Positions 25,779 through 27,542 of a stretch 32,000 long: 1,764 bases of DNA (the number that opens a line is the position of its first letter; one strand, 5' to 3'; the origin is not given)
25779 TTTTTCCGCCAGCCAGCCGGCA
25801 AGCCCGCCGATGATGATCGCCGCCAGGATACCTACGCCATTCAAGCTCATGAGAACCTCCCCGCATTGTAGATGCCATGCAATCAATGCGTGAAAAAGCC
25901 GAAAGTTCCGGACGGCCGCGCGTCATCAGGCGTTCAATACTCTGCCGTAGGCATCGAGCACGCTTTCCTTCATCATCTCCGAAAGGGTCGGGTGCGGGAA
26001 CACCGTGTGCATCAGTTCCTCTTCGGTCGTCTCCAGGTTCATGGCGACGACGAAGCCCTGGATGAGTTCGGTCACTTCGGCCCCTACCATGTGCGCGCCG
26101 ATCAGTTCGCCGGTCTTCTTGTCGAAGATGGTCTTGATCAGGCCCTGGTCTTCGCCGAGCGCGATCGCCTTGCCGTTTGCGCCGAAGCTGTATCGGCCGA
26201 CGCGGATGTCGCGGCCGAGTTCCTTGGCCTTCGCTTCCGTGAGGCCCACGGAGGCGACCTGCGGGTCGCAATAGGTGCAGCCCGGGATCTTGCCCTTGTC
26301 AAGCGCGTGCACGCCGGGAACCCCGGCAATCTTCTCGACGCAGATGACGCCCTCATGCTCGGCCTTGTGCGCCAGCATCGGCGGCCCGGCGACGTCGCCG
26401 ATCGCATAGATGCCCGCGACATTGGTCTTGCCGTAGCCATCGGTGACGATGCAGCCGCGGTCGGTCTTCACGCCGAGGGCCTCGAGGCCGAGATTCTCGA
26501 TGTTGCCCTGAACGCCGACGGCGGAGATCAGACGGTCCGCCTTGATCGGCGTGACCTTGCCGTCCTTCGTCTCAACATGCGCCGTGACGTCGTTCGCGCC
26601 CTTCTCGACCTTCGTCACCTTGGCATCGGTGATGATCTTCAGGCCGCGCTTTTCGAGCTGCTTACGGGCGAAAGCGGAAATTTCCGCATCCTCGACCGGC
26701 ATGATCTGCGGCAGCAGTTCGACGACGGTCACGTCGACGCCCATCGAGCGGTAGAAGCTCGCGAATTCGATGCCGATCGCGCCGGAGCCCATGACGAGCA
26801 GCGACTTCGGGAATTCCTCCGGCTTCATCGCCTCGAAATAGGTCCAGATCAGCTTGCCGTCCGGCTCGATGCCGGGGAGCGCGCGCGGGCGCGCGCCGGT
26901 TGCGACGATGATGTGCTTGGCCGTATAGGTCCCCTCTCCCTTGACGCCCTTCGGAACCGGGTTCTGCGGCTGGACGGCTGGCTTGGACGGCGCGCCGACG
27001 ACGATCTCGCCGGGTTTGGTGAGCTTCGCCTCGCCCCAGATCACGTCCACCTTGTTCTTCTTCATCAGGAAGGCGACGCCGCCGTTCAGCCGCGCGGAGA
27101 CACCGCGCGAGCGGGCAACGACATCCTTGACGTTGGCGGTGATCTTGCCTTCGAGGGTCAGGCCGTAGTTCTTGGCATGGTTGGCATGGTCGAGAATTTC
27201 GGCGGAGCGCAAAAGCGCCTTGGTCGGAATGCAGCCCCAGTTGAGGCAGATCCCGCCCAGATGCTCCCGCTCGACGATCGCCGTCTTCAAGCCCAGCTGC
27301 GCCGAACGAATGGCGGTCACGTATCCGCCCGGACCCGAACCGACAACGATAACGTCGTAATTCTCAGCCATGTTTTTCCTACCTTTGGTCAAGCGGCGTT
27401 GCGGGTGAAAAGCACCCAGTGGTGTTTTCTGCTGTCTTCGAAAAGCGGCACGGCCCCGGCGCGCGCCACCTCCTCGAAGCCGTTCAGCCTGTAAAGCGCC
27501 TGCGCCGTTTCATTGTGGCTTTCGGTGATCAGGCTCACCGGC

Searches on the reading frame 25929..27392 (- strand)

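Call 36: search_protein_families(library=pfam, proteins=[L098:2428-2988:+, L086:3671-3988:+], max_evalue=1)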
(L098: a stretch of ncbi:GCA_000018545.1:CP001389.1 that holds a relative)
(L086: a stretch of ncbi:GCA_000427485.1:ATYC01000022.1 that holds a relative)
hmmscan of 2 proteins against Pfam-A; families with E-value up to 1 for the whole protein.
L098:2428-2988:+ (187 aa): 14 families
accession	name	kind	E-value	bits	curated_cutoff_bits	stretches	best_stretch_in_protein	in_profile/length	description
PF13521.12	AAA_28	-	0.00028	21.6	27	1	20-47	1-28/164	AAA domain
PF13238.12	AAA_18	-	0.0003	21.7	29.4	1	21-69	1-48/128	AAA domain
PF13401.12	AAA_22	-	0.0011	19.7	27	1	18-45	5-35/130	AAA domain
PF20720.3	nSTAND3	-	0.0023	18.1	27.2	1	8-41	7-40/155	Novel STAND NTPase 3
PF00004.35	AAA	-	0.0048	17.8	21.2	1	21-71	1-50/131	ATPase family associated with various cellular activities (AAA)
PF13671.12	AAA_33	-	0.0057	17.4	27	1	21-61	2-40/143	AAA domain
PF01202.28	SKI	-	0.0065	17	22.1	1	28-53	2-27/159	Shikimate kinase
PF05729.18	NACHT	-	0.054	13.8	26.7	1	20-40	2-22/167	NACHT domain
PF10662.15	PduV-EutP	-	0.059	13.6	21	1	19-40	2-23/143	Ethanolamine utilisation - propanediol utilisation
PF22338.1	Pyruv_OxRed_insertion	-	0.06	13.9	27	1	18-39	9-30/66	Pyruvate-ferredoxin oxidoreductase, insertion domain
PF00005.33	ABC_tran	-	0.061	14.4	25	1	14-41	7-34/137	ABC transporter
PF07931.18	CPT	-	0.081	13.2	22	1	20-56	3-39/172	Chloramphenicol phosphotransferase-like protein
PF25201.1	nSTAND6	-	0.12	12.8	27.7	1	8-44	8-44/148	Novel STAND NTPase 6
PF12242.14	Eno-Rase_NADH_b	-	0.28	11.4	23.4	1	10-29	31-51/79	NAD(P)H binding domain of trans-2-enoyl-CoA reductase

L086:3671-3988:+ (106 aa): 0 families
